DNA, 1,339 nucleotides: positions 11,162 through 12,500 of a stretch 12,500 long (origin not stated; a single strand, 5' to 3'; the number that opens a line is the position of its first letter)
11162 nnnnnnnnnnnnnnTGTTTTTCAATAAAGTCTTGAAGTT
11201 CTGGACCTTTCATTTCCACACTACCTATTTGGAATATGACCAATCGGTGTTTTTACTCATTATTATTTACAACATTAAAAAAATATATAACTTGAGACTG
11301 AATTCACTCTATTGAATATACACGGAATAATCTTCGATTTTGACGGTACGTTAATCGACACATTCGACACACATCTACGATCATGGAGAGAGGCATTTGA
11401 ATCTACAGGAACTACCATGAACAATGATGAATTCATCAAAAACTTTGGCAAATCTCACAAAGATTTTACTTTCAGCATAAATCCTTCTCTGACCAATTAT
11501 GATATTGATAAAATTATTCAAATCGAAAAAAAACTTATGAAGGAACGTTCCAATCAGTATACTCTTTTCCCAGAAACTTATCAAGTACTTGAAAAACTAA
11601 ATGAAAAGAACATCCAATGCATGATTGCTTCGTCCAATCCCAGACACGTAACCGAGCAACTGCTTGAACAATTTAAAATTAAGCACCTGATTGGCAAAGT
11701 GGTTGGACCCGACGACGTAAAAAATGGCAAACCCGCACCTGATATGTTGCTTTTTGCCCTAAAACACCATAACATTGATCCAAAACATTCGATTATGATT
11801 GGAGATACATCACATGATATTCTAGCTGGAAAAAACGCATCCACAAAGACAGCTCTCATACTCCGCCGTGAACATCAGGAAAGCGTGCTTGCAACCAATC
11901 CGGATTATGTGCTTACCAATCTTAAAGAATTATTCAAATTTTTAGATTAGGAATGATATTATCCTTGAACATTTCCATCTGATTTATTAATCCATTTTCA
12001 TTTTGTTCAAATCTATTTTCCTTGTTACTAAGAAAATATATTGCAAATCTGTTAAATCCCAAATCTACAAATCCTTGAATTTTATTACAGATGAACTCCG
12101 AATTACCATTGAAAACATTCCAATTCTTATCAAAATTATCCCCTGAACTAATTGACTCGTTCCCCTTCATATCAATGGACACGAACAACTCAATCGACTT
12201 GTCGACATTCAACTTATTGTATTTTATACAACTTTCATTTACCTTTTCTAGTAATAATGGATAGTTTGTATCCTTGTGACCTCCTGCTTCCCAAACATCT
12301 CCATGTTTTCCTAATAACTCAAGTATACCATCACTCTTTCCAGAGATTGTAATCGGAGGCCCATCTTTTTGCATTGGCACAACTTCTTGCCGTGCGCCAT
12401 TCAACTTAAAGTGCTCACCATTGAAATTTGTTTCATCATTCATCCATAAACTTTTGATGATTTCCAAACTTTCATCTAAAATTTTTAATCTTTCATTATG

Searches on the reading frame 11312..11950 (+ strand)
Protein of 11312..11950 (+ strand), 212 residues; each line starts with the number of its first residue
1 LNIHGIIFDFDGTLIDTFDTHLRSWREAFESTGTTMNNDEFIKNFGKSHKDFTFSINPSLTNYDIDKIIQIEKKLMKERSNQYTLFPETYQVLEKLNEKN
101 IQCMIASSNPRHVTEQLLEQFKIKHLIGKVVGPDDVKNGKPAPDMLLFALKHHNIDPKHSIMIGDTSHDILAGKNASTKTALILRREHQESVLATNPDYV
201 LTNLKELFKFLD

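Call 4: search_protein_families(library=pfam, proteins=[window:11312-11950:+], max_evalue=1)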
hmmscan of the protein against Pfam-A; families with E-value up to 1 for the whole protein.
window:11312-11950:+ (212 aa): 11 families
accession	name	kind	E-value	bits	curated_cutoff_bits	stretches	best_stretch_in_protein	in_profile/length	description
PF13419.12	HAD_2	-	3e-41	141.9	23.8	1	6-182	1-177/178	Haloacid dehalogenase-like hydrolase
PF00702.32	Hydrolase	-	4.5e-29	102.7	26.4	1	4-176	2-190/191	haloacid dehalogenase-like hydrolase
PF12710.13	HAD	-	1.3e-16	62.1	27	1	6-171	1-186/189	haloacid dehalogenase-like hydrolase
PF13242.12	Hydrolase_like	-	3.5e-15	56.1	22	1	139-207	3-75/75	HAD-hyrolase-like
PF12689.13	Acid_PPase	-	4.1e-05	23.9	27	1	74-126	35-88/169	Acid Phosphatase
PF08282.18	Hydrolase_3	-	0.00013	22.2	20.9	1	85-127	16-59/255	haloacid dehalogenase-like hydrolase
PF08645.17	PNK3P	-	0.0019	18.4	22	1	61-130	3-79/161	Polynucleotide kinase 3 phosphatase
PF13344.12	Hydrolase_6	-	0.0028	18.1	27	1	83-122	13-52/101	Haloacid dehalogenase-like hydrolase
PF13184.12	KH_5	-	0.016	15.7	27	1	91-125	32-66/69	NusA-like KH domain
PF02618.21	YceG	-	0.023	14.6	32.4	1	34-111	50-135/275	YceG-like family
PF06888.18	Put_Phosphatase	-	0.15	11.9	27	0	6-130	3-119/234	Putative Phosphatase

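Call 41: find_homologous_proteins(query=window:11312-11950:+, max_evalue=1e-40)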
Query window:11312-11950:+ (212 aa): 26 proteins with E <= 1e-40 among 586 candidates.
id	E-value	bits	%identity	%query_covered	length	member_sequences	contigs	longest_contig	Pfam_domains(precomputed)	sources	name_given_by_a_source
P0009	2.6e-137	473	100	100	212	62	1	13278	PF13419.13,PF00702.33,PF13242.13,PF12710.14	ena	-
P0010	4.6e-123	427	89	100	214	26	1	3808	PF13419.13,PF00702.33,PF08282.19,PF13242.13,PF12710.14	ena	-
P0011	4.9e-113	394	84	100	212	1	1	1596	PF13419.13,PF00702.33,PF13242.13,PF12710.14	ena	-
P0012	2.0e-111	389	80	100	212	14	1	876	PF13419.13,PF00702.33,PF13242.13,PF12710.14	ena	-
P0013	1.2e-104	367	77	100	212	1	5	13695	PF13419.13,PF00702.33,PF13242.13,PF12710.14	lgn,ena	-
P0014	1.4e-100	354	73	100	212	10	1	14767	PF13419.13,PF12689.14,PF00702.33,PF08282.19,PF13242.13,PF12710.14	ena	-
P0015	3.5e-99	349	73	100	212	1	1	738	PF13419.13,PF00702.33,PF13242.13,PF12710.14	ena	-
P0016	1.2e-95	337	71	100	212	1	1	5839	PF13419.13,PF12689.14,PF00702.33,PF13242.13,PF12710.14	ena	-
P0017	1.6e-95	337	70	100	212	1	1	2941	PF13419.13,PF12689.14,PF00702.33,PF13242.13,PF12710.14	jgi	-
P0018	2.5e-95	336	72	100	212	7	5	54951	PF13419.13,PF00702.33,PF13242.13,PF12710.14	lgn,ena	-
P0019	2.8e-95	336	70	100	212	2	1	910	PF13419.13,PF12689.14,PF00702.33,PF13242.13,PF12710.14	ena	-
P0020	3.4e-95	336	69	100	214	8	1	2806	PF13419.13,PF12689.14,PF00702.33,PF13242.13,PF12710.14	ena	-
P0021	5.8e-95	335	69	100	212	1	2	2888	PF13419.13,PF12689.14,PF00702.33,PF13242.13,PF12710.14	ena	-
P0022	8.4e-95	335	69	100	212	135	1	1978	PF13419.13,PF12689.14,PF00702.33,PF13242.13,PF12710.14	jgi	-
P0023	9.8e-95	334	69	100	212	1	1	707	PF13419.13,PF12689.14,PF00702.33,PF13242.13,PF12710.14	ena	-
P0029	2.9e-69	251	73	72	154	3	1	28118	PF13419.13,PF12689.14,PF00702.33,PF12710.14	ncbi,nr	ncbi:MAG: HAD family hydrolase, partial [Nitrososphaerales archaeon]|nr:HAD family hydrolase [Nitros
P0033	1.1e-47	181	42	99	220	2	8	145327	PF13419.13,PF00702.33,PF13242.13,PF12710.14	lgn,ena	-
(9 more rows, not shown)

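Call 42: find_encoding_contigs(protein=P0018, flank=6000, max_places=3)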
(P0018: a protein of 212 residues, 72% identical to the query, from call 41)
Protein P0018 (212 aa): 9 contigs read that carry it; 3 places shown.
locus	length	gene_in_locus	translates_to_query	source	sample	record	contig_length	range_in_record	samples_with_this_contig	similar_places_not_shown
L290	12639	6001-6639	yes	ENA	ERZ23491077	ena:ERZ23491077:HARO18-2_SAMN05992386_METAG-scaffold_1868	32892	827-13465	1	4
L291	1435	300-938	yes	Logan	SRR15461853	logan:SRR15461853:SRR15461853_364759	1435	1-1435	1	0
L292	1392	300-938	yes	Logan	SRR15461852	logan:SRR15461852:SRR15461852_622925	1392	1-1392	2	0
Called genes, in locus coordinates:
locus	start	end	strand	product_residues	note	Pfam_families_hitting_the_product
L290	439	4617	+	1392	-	PF00775:Dioxygenase_C (faint), PF01060:TTR-52 (faint), PF11974:bMG3 (faint), PF13620:CarboxypepD_reg (faint), PF16640:Big_3_5 (faint), PF17936:Big_6 (faint)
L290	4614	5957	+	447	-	-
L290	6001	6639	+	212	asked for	PF00702:Hydrolase, PF12710:HAD, PF13419:HAD_2, PF13242:Hydrolase_like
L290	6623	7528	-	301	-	PF00296:Bac_luciferase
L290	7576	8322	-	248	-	-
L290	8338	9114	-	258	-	PF00551:Formyl_trans_N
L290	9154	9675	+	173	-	PF01965:DJ-1_PfpI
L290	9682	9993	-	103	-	-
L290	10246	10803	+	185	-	-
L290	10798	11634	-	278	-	PF00763:THF_DHG_CYH, PF02882:THF_DHG_CYH_C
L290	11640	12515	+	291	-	PF01993:MTD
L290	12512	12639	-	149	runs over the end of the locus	-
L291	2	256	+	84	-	?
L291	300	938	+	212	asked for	PF00702:Hydrolase, PF12710:HAD, PF13419:HAD_2, PF13242:Hydrolase_like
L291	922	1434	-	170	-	?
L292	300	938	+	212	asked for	PF00702:Hydrolase, PF12710:HAD, PF13419:HAD_2, PF13242:Hydrolase_like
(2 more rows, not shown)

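Call 43: find_encoding_contigs(protein=P0029, flank=6000, max_places=2)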
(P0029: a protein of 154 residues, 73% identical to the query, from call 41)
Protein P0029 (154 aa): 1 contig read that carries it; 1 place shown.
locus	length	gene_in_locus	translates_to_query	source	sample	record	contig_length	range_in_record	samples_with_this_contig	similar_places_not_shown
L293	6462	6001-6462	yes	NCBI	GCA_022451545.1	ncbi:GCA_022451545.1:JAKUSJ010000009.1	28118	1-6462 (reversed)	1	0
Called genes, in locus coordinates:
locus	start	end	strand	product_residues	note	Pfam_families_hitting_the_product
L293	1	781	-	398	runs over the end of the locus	PF00890:FAD_binding_2, PF01134:GIDA (weak), PF01266:DAO (weak), PF01946:Thi4 (weak), PF07992:Pyr_redox_2 (weak), PF12831:FAD_oxidored, PF13450:NAD_binding_8 (weak), PF22578:GGR_cat, +3 more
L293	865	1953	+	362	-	PF00817:IMS, PF11798:IMS_HHH (weak), PF21999:IMS_HHH_1, PF11799:IMS_C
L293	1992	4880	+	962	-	PF03699:UPF0182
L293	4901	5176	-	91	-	-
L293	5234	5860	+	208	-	PF04945:YHS (faint), PF07291:MauE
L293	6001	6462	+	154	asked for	PF00702:Hydrolase, PF12689:Acid_PPase (faint), PF12710:HAD, PF13419:HAD_2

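Call 44: find_encoding_contigs(protein=P0010, flank=4000, max_places=2)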
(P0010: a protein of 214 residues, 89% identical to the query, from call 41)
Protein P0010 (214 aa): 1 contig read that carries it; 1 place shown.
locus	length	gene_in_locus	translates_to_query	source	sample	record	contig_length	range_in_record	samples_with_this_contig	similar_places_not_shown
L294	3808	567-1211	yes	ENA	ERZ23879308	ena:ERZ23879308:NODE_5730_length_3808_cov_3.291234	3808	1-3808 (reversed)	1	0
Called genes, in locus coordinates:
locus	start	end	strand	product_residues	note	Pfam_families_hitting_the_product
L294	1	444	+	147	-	?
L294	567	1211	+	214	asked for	PF00702:Hydrolase, PF08282:Hydrolase_3 (faint), PF12710:HAD, PF13419:HAD_2, PF13242:Hydrolase_like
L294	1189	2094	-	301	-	PF00296:Bac_luciferase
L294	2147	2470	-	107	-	PF00085:Thioredoxin, PF00578:AhpC-TSA (weak), PF13098:Thioredoxin_2, PF13905:Thioredoxin_8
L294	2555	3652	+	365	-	PF03193:RsgA_GTPase (faint), PF01926:MMR_HSR1, PF02421:FeoB_N, PF16897:MMR_HSR1_Xtn, PF02824:TGS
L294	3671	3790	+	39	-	-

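Call 45: find_encoding_contigs(protein=P0033, flank=6000, max_places=3)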
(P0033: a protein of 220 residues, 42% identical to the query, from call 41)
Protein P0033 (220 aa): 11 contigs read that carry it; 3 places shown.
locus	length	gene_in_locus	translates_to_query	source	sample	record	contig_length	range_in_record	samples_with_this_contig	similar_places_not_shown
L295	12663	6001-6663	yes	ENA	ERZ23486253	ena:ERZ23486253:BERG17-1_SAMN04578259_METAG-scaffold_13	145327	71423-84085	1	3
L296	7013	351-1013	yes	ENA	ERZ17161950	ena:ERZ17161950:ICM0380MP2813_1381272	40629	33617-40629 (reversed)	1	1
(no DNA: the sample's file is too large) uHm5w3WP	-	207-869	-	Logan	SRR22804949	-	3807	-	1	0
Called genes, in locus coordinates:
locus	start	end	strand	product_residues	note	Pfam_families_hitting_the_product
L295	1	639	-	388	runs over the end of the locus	PF00108:Thiolase_N, PF00109:ketoacyl-synt (faint), PF08545:ACP_syn_III (faint), PF22691:Thiolase_C_1, PF02803:Thiolase_C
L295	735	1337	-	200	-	PF01694:Rhomboid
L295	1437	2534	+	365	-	PF02771:Acyl-CoA_dh_N, PF02770:Acyl-CoA_dh_M, PF00441:Acyl-CoA_dh_1, PF08028:Acyl-CoA_dh_2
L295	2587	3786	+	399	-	PF02771:Acyl-CoA_dh_N, PF02770:Acyl-CoA_dh_M, PF00441:Acyl-CoA_dh_1, PF08028:Acyl-CoA_dh_2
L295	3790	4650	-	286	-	PF03239:FTR1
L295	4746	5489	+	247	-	-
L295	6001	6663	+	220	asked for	PF00702:Hydrolase, PF12710:HAD, PF13419:HAD_2, PF13242:Hydrolase_like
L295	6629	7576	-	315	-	PF00296:Bac_luciferase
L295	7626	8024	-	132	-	PF00543:P-II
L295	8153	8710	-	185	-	PF01596:Methyltransf_3, PF01135:PCMT, PF13847:Methyltransf_31, PF13578:Methyltransf_24, PF13649:Methyltransf_25 (weak)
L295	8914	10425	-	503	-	PF03951:Gln-synt_N, PF00120:Gln-synt_C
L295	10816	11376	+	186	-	PF12822:ECF_trnsprt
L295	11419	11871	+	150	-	-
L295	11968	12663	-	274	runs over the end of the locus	PF01993:MTD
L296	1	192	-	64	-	?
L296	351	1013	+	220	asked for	PF00702:Hydrolase, PF12710:HAD, PF13419:HAD_2, PF13242:Hydrolase_like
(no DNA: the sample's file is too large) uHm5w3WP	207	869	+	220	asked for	PF00702:Hydrolase, PF12710:HAD, PF13419:HAD_2, PF13242:Hydrolase_like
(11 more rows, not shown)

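Call 56: search_protein_families(library=pfam, proteins=[L293:5234-5860:+, L293:4901-5176:-], max_evalue=0.0001)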
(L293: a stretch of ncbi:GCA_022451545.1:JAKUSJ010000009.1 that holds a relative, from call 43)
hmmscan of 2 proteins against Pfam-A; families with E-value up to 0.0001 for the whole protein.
L293:5234-5860:+ (208 aa): 2 families
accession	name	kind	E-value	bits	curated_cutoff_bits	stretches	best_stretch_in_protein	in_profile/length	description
PF07291.16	MauE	-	9.9e-13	49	27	1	72-200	3-123/128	Methylamine utilisation protein MauE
PF04945.19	YHS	-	2e-05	24.9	30.3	1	3-42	2-37/47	YHS domain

L293:4901-5176:- (91 aa): 0 families

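Call 90: find_encoding_contigs(protein=P0013, flank=2500, max_places=3)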
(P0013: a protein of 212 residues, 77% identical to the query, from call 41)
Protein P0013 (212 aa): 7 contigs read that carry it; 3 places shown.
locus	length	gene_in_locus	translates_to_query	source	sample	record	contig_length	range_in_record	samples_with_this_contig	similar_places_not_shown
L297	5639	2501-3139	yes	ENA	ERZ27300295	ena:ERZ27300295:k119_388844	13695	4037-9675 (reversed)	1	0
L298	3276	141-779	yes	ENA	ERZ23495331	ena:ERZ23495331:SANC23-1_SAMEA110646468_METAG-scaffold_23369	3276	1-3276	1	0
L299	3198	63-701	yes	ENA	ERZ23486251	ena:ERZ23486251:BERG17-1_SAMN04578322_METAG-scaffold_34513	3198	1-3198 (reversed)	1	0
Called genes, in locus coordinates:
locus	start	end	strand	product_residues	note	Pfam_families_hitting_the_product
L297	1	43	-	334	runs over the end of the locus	-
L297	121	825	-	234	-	-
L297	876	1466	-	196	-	-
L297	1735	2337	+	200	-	PF07291:MauE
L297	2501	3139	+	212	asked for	PF00702:Hydrolase, PF12710:HAD, PF13419:HAD_2, PF13242:Hydrolase_like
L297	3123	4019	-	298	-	PF00296:Bac_luciferase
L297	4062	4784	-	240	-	PF12705:PDDEXK_1 (faint)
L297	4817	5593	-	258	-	PF00551:Formyl_trans_N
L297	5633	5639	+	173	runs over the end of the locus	PF01965:DJ-1_PfpI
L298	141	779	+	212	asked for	PF00702:Hydrolase, PF12710:HAD, PF13419:HAD_2, PF13242:Hydrolase_like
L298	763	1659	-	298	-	PF00296:Bac_luciferase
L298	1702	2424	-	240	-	PF12705:PDDEXK_1 (faint)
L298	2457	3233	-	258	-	PF00551:Formyl_trans_N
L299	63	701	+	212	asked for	PF00702:Hydrolase, PF12710:HAD, PF13419:HAD_2, PF13242:Hydrolase_like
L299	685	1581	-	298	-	PF00296:Bac_luciferase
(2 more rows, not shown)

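Call 91: find_encoding_contigs(protein=P0014, flank=2500, max_places=2)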
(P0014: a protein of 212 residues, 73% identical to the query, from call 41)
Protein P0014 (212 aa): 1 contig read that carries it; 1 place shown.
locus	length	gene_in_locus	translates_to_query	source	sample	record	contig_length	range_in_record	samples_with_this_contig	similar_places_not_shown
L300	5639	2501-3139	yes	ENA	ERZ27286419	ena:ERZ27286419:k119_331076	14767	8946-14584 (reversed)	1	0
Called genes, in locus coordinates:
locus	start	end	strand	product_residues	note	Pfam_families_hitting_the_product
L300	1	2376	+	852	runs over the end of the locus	?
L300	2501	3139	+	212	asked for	PF00702:Hydrolase, PF08282:Hydrolase_3 (faint), PF12689:Acid_PPase (faint), PF12710:HAD, PF13419:HAD_2, PF13242:Hydrolase_like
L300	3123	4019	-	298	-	PF00296:Bac_luciferase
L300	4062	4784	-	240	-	PF12705:PDDEXK_1 (weak)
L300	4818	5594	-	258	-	PF00551:Formyl_trans_N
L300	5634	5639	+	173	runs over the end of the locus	PF01965:DJ-1_PfpI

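Call 92: find_encoding_contigs(protein=P0011, flank=2500, max_places=2)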
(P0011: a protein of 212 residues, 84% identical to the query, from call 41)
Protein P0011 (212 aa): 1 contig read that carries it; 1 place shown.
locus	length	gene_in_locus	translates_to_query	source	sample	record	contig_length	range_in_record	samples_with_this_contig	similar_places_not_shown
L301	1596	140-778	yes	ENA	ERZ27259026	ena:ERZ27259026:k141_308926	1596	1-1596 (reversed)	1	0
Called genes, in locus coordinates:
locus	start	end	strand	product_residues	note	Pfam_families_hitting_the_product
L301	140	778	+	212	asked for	PF00702:Hydrolase, PF12710:HAD, PF13419:HAD_2, PF13242:Hydrolase_like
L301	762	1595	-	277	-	?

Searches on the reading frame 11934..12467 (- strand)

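Call 4: search_protein_families(library=pfam, proteins=[window:11934-12467:-], max_evalue=1)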
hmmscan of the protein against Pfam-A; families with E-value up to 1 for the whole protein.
window:11934-12467:- (177 aa): 1 family
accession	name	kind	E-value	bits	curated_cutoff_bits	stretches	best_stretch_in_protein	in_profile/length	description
PF00296.26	Bac_luciferase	-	4.9e-08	33.1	27.9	1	2-66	132-195/314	Luciferase-like monooxygenase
